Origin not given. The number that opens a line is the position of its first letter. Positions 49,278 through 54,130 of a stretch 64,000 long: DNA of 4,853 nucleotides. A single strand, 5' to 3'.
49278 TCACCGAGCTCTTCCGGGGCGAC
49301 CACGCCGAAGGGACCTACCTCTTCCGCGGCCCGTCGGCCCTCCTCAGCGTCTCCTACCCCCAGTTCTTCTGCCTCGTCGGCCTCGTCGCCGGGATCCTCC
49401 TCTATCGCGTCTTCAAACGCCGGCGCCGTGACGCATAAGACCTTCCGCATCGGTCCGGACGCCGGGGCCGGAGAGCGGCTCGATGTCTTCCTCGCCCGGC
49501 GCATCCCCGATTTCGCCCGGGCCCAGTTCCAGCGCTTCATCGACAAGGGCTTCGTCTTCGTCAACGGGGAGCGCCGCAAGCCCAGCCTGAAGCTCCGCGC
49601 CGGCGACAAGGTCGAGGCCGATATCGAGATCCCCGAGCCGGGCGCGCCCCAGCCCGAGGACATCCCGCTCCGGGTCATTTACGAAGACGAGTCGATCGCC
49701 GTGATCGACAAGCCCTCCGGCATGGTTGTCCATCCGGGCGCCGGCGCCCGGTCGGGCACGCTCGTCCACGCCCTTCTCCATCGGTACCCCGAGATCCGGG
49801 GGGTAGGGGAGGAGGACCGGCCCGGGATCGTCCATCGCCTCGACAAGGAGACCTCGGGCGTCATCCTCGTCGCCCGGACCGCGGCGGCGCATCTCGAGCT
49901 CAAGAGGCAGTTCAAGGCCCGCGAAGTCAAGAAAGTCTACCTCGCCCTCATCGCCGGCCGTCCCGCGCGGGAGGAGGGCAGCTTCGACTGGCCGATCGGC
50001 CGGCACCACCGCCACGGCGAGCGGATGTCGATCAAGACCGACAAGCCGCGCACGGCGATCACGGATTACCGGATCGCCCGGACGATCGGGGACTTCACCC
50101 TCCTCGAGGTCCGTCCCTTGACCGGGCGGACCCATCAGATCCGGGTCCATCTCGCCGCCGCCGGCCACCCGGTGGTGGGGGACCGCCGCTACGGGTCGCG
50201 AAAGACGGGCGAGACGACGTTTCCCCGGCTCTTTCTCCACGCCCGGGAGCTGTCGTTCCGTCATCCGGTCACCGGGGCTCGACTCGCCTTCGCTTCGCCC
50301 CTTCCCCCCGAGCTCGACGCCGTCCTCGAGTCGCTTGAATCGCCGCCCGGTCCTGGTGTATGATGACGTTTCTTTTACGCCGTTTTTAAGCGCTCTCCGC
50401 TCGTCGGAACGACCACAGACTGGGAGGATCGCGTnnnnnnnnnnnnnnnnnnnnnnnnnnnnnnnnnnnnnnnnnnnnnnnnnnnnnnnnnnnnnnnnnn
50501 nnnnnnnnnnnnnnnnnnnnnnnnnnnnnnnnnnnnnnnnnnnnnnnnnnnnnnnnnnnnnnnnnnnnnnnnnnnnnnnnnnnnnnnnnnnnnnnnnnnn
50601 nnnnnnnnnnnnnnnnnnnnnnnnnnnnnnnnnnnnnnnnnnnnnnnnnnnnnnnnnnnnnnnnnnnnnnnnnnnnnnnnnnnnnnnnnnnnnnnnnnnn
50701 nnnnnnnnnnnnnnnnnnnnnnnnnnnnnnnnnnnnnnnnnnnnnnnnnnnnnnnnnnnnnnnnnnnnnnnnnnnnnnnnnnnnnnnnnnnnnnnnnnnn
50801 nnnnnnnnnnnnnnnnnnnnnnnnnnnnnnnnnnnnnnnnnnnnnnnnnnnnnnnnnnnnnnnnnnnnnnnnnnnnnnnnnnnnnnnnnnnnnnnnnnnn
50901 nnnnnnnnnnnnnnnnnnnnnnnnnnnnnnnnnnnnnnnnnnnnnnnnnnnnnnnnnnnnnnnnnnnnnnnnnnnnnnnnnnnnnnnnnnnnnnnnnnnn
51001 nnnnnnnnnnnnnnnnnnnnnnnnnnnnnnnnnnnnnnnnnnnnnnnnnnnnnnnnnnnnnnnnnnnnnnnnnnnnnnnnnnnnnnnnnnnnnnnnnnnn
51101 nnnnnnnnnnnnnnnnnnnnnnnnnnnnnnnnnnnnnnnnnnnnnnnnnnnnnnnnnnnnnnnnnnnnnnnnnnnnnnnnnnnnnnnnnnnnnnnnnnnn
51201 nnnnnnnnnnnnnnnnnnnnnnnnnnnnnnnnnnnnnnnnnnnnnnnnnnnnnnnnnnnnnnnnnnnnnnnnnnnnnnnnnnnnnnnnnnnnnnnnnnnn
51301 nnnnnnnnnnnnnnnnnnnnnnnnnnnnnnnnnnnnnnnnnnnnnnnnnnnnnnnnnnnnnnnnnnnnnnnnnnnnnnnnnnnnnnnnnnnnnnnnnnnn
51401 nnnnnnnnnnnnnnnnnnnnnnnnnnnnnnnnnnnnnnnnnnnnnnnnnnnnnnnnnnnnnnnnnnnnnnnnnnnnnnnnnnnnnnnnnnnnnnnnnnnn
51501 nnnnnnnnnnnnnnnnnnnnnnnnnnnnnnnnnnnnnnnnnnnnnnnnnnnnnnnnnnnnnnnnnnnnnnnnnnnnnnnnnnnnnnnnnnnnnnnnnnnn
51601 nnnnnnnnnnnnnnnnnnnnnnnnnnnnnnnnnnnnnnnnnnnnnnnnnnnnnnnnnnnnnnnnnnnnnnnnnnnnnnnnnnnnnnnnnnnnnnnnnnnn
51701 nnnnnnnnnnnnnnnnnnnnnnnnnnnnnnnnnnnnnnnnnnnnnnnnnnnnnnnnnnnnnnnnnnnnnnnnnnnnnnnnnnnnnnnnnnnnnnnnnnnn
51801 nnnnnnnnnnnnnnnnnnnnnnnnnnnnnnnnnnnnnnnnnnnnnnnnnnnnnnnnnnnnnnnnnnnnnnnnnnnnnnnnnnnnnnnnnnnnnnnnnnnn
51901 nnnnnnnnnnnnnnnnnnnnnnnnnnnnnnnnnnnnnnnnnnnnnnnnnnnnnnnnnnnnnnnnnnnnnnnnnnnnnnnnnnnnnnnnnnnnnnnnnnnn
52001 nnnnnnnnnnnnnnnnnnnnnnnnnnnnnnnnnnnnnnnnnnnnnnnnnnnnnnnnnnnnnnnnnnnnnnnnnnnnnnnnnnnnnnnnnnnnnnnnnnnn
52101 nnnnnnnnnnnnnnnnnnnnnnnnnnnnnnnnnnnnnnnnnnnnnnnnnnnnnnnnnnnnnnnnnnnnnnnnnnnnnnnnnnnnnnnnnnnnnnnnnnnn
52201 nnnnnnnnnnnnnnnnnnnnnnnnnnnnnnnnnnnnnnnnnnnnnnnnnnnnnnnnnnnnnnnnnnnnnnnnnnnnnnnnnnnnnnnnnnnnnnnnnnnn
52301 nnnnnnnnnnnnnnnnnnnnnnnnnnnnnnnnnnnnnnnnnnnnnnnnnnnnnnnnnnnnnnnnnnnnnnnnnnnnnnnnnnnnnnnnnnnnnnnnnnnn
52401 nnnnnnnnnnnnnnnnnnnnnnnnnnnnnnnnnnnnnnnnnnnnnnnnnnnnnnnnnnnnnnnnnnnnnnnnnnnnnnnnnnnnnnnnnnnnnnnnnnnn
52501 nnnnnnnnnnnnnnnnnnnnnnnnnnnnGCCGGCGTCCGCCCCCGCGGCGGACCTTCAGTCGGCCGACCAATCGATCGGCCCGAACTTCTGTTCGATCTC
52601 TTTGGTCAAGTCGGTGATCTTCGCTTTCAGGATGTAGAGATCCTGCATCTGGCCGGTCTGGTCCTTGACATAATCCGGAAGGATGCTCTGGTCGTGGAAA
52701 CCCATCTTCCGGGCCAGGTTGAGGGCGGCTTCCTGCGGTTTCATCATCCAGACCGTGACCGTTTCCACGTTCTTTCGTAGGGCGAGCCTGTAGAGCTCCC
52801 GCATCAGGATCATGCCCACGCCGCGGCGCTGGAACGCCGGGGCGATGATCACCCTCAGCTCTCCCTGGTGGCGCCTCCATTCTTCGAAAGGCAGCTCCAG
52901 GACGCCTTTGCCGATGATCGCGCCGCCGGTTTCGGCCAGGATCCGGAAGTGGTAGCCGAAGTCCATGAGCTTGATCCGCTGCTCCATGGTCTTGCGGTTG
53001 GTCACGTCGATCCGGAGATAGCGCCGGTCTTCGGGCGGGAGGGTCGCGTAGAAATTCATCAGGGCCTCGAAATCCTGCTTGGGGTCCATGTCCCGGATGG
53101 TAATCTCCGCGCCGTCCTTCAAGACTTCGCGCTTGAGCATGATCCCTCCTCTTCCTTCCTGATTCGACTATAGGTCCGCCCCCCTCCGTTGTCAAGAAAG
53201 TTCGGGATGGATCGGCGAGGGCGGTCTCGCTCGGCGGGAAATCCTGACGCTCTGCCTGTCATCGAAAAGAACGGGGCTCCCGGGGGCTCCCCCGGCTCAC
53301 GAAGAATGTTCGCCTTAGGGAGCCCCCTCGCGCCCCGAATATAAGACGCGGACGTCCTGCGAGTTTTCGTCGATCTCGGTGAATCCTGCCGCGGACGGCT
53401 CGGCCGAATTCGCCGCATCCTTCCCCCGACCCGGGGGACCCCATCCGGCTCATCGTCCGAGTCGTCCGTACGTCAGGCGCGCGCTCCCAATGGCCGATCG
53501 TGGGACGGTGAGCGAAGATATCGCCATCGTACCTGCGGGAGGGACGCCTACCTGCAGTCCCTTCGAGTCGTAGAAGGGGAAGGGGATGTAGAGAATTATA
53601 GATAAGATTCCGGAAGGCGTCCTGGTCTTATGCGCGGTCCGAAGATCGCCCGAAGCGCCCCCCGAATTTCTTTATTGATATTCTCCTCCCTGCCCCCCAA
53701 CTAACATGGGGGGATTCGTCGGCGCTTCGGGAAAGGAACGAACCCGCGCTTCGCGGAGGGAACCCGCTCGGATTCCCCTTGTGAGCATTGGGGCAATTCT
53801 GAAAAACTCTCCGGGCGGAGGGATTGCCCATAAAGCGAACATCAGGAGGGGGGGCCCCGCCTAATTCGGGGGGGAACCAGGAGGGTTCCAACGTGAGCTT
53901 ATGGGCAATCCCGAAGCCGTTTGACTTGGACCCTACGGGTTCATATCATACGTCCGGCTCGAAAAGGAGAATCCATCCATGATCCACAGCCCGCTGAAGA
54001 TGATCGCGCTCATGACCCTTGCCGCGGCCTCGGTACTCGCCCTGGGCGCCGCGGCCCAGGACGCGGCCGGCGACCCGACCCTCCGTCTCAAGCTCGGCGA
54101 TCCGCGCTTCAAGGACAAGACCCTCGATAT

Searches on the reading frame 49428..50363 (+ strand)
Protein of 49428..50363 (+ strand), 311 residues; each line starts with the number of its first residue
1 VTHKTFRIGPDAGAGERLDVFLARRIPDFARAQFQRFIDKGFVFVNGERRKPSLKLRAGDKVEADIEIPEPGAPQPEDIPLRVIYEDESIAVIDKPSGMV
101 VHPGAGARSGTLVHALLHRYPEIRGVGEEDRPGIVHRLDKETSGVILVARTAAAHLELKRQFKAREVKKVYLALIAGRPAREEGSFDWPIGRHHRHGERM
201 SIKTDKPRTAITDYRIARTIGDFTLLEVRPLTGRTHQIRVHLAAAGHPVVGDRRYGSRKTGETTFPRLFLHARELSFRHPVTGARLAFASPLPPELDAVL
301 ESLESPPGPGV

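Call 61: search_protein_families(library=pfam, proteins=[window:49428-50363:+], max_evalue=0.00001)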
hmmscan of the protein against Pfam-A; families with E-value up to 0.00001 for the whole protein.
window:49428-50363:+ (311 aa): 2 families
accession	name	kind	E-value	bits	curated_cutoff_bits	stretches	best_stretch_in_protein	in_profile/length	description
PF00849.27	PseudoU_synth_2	-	2.8e-34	119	26.8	1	90-244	2-152/152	RNA pseudouridylate synthase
PF01479.30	S4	-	4.4e-09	36.4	22.8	1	16-62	1-48/48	S4 domain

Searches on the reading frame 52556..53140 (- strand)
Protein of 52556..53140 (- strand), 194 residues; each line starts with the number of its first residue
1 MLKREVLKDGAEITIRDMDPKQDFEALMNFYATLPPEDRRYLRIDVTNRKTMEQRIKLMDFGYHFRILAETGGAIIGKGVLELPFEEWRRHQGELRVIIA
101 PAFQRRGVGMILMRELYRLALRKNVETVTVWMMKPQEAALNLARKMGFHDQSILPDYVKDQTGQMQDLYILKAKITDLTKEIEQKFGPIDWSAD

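Call 15: search_protein_families(library=pfam, proteins=[window:52556-53140:-])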
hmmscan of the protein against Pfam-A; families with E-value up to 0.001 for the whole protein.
window:52556-53140:- (194 aa): 5 families
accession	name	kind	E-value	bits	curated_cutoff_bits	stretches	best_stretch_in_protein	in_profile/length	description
PF00583.31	Acetyltransf_1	-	3.5e-11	43.9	20.7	1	60-148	30-116/116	Acetyltransferase (GNAT) family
PF13508.13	Acetyltransf_7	-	4.5e-08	33.8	27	1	68-149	7-83/84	Acetyltransferase (GNAT) domain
PF13302.13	Acetyltransf_3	-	2.3e-05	25.6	25.4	1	13-149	2-138/138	Acetyltransferase (GNAT) domain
PF13673.13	Acetyltransf_10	-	0.00024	21.5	23.6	1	48-151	18-110/128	Acetyltransferase (GNAT) domain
PF08445.16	FR47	-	0.00039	20.8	22.1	1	89-150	18-79/86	FR47-like protein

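Call 70: find_encoding_contigs(protein=window:52556-53140:-, flank=3000, max_places=6)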
Protein window:52556-53140:- (194 aa): no gene with exactly this product is on record in the collection.

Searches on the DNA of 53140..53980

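Call 42: search_rna_families(source=window, start=53140, end=53980, threshold=evalue, max_evalue=10)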
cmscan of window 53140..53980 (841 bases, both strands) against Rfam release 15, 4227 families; matches with E-value up to 10: 4.
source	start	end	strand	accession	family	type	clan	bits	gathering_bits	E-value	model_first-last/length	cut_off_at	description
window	53273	53336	+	RF03906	mir-3199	Gene; miRNA;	-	16.5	100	8.4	1-87/87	no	mir-3199 microRNA precursor family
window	53371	53438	+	RF02793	asR3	Gene; antisense;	-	16.1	46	5.2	1-57/57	no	Pyrobaculum asRNA3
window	53813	53927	-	RF01974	H19_3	Gene; lncRNA;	-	15.4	46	2.7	1-116/116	no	H19 conserved region 3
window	53801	53891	-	RF02344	ar14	Gene; sRNA;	-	12.6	58.8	9.9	1-123/123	no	Alphaproteobacterial ar14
